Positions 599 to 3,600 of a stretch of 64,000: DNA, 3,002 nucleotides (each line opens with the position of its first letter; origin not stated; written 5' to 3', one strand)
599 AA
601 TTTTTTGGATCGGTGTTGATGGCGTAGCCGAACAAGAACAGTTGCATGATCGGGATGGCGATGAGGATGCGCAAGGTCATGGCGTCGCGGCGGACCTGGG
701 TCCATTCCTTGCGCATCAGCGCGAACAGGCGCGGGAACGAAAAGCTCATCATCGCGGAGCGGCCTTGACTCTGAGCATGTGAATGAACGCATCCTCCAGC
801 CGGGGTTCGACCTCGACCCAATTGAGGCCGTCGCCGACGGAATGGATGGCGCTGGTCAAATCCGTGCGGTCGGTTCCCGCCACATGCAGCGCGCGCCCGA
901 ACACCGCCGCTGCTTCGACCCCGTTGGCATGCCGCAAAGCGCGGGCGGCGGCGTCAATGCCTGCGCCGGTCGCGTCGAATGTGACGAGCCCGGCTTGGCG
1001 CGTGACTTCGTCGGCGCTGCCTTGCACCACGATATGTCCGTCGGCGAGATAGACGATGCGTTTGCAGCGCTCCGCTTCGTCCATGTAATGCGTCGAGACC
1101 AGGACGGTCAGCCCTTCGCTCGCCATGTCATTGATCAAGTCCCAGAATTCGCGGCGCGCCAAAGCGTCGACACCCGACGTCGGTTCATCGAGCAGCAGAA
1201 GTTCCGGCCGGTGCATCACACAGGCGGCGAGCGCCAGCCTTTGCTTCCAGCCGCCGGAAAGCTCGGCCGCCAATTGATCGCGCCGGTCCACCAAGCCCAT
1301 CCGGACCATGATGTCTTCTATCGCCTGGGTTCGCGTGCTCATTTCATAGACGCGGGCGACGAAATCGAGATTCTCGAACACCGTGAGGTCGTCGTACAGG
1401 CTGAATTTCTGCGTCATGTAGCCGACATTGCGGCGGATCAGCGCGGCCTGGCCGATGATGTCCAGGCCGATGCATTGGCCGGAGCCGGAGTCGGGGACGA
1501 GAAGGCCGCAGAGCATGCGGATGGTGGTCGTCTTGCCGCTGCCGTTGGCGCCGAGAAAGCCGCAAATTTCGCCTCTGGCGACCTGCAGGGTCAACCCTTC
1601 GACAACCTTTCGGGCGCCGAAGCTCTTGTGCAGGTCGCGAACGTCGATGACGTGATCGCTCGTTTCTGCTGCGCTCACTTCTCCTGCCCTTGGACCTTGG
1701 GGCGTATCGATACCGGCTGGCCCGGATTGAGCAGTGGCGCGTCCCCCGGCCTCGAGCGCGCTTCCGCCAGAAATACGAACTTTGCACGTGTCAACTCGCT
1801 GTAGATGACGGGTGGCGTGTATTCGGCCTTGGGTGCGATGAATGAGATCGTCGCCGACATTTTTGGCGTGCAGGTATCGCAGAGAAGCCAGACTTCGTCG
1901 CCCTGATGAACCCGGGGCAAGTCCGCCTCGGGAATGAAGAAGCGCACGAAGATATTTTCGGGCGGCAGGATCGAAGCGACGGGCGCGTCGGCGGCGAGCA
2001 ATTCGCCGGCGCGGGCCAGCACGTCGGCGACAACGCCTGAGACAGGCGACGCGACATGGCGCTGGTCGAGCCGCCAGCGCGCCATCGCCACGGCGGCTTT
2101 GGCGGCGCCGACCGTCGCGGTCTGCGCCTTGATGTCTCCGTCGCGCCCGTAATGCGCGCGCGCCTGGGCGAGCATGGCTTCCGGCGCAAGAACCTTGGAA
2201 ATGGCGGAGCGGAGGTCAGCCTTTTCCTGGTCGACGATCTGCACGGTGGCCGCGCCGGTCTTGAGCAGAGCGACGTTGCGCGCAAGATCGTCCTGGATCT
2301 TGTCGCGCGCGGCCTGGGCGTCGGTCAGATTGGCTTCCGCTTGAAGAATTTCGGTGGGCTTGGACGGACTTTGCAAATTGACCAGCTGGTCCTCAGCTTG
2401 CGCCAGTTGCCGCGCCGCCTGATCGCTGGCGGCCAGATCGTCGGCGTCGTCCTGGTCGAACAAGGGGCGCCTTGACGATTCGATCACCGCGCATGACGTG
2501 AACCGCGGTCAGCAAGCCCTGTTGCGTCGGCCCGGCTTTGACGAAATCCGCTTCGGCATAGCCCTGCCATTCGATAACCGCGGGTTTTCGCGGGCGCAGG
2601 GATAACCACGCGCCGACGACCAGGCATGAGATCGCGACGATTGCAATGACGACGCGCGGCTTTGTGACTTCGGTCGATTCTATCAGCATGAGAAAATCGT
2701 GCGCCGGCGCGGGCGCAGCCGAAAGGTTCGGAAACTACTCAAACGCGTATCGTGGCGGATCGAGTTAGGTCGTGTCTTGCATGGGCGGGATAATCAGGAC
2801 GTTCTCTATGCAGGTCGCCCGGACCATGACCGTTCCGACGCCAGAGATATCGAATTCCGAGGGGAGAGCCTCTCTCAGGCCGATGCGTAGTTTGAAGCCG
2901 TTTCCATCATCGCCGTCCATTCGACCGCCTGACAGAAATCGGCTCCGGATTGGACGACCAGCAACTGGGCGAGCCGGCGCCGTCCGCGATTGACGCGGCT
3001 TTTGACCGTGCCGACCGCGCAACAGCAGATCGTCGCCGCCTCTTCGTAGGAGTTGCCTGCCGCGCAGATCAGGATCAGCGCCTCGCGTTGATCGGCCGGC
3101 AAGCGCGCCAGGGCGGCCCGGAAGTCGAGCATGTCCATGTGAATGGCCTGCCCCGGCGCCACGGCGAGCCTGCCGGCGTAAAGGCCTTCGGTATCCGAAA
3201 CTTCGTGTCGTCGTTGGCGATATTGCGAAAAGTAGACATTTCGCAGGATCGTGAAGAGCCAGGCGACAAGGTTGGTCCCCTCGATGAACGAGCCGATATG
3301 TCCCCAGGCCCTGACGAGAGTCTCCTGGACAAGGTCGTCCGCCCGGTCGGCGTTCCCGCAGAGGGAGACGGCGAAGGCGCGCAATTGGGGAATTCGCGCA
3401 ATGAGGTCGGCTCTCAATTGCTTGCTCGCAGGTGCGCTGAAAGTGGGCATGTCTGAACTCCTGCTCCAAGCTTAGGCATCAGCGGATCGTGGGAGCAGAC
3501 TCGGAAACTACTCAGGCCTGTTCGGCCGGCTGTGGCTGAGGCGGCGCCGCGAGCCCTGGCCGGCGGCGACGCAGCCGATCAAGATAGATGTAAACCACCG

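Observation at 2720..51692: Twenty gene-oriented copies of a 22-nt intergenic motif (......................) define an apparently undescribed regulon element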

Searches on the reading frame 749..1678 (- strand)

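Call 32: search_protein_families(library=pfam, proteins=[window:749-1678:-], max_evalue=0.0001)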
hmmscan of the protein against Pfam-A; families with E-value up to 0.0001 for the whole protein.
window:749-1678:- (309 aa): 2 families
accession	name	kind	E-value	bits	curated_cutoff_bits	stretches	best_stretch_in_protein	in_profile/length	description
PF00005.33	ABC_tran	-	9e-32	111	25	1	27-168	2-137/137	ABC transporter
PF13304.12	AAA_21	-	1.3e-10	42.3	27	1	131-197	229-298/304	AAA domain, putative AbiEii toxin, Type IV TA system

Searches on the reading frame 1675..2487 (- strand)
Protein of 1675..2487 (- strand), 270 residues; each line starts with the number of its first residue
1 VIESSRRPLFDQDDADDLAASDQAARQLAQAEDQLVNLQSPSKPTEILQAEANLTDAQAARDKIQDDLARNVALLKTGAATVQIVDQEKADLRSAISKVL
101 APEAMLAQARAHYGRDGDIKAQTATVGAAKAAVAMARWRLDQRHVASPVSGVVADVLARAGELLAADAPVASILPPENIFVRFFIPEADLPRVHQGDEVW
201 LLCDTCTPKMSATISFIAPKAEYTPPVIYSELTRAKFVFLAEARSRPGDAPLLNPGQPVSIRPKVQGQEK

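Call 9: search_protein_families(library=pfam, proteins=[window:1675-2487:-], max_evalue=0.01)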
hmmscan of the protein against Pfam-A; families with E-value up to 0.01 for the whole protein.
window:1675-2487:- (270 aa): 2 families
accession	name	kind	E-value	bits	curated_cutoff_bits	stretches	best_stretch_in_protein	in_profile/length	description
PF13437.12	HlyD_3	-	1.5e-14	55.1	22.2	1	145-225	2-84/106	HlyD family secretion protein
PF16576.10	HlyD_D23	-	4.8e-08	33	30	1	141-221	107-188/214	Barrel-sandwich domain of CusB or HlyD membrane-fusion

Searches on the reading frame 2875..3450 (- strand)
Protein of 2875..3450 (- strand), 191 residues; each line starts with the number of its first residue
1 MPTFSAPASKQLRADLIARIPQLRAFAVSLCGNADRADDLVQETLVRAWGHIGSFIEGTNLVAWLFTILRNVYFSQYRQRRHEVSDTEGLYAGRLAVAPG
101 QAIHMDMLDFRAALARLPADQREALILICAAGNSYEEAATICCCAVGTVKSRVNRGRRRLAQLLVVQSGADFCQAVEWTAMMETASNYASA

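Call 9: search_protein_families(library=pfam, proteins=[window:2875-3450:-], max_evalue=0.01)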
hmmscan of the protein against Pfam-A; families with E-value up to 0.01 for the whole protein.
window:2875-3450:- (191 aa): 4 families
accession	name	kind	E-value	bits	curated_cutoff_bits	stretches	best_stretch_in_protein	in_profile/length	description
PF04542.20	Sigma70_r2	-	1.9e-14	53.7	24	1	20-81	6-69/71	Sigma-70 region 2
PF08281.18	Sigma70_r4_2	-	3.9e-13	49.3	25.7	1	109-160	3-54/54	Sigma-70, region 4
PF22029.2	PhyR_sigma2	-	6.7e-11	42.5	27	1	18-69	3-54/55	Sigma2 domain of PhyR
PF04545.22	Sigma70_r4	-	0.00016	21.5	24.1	1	113-160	1-48/50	Sigma-70, region 4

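Call 12: find_encoding_contigs(protein=window:2875-3450:-, flank=10000, max_places=6)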
Protein window:2875-3450:- (191 aa): 2 contigs read that carry it; 2 places shown.
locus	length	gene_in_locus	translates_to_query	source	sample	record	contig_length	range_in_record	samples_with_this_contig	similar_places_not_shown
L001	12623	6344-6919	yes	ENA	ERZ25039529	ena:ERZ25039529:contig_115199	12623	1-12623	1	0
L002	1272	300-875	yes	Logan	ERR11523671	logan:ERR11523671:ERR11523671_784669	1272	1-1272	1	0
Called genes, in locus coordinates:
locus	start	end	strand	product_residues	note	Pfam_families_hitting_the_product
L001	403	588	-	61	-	-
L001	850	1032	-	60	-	-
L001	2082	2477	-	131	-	-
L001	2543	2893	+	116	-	-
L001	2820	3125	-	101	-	-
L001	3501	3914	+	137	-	PF00873:ACR_tran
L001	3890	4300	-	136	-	-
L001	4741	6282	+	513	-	PF00873:ACR_tran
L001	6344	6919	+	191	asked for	PF04542:Sigma70_r2, PF22029:PhyR_sigma2, PF08281:Sigma70_r4_2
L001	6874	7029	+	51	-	-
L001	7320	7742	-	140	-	-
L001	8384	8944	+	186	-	PF00005:ABC_tran, PF13304:AAA_21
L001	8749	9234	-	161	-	-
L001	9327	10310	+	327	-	PF12698:ABC2_membrane_3, PF12679:ABC2_membrane_2 (weak), PF01061:ABC2_membrane, PF12730:ABC2_membrane_4 (weak)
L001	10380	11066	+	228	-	PF07690:MFS_1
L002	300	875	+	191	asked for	PF04542:Sigma70_r2, PF22029:PhyR_sigma2, PF08281:Sigma70_r4_2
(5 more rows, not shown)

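Call 24: search_protein_families(library=ncbifam, proteins=[window:2875-3450:-], max_evalue=0.001)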
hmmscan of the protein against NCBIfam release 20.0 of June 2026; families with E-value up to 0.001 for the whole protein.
window:2875-3450:- (191 aa): 72 families (the best 25 are shown)
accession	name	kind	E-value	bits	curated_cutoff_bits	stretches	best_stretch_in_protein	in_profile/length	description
NF009192.0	PRK12540.1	equivalog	1.6e-71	239.6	307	1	9-175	4-170/182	RNA polymerase sigma factor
NF009199.0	PRK12547.1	subfamily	5.3e-68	228.1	219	1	8-181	4-177/184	RNA polymerase sigma factor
NF009169.0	PRK12516.1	equivalog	1.2e-64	217.3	321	1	9-177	9-177/188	RNA polymerase sigma factor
NF009198.0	PRK12546.1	equivalog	2.5e-61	206.7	270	1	8-178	5-175/188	RNA polymerase sigma factor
NF009164.0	PRK12511.1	equivalog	8.1e-36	123.2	185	1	10-163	4-158/182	RNA polymerase sigma factor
NF009185.0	PRK12533.1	equivalog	3.5e-26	92.2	248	1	27-174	46-203/231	RNA polymerase sigma factor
TIGR02983.1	SigE-fam_strep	subfamily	9.4e-26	90.6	141.55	1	11-164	7-158/162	SigE family RNA polymerase sigma factor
TIGR02947.1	SigH_actino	hypoth_equivalog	8.1e-24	84.4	251.55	1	11-167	12-182/193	RNA polymerase sigma-70 factor, TIGR02947 family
NF007225.0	PRK09643.1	equivalog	1.3e-23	83.8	190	1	21-165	38-183/204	RNA polymerase sigma factor SigM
NF007227.0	PRK09645.1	subfamily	3.3e-23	82.5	202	1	18-163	21-169/177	sigma-70 family RNA polymerase sigma factor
NF009187.0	PRK12535.1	equivalog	2.7e-21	76.1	290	1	31-162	46-180/197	RNA polymerase sigma factor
NF007231.0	PRK09649.1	equivalog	3.9e-21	75.7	219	1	29-160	42-174/185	RNA polymerase sigma factor SigC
NF004113.0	PRK05602.1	equivalog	4.2e-21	75.5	208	1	17-166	52-203/211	RNA polymerase sigma factor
TIGR02959.1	SigZ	equivalog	5.9e-20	71.8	168.65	1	22-165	7-149/170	RNA polymerase sigma factor SigZ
NF007229.0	PRK09647.1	equivalog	6.9e-20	71.3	265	1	26-170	60-208/220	RNA polymerase sigma factor SigE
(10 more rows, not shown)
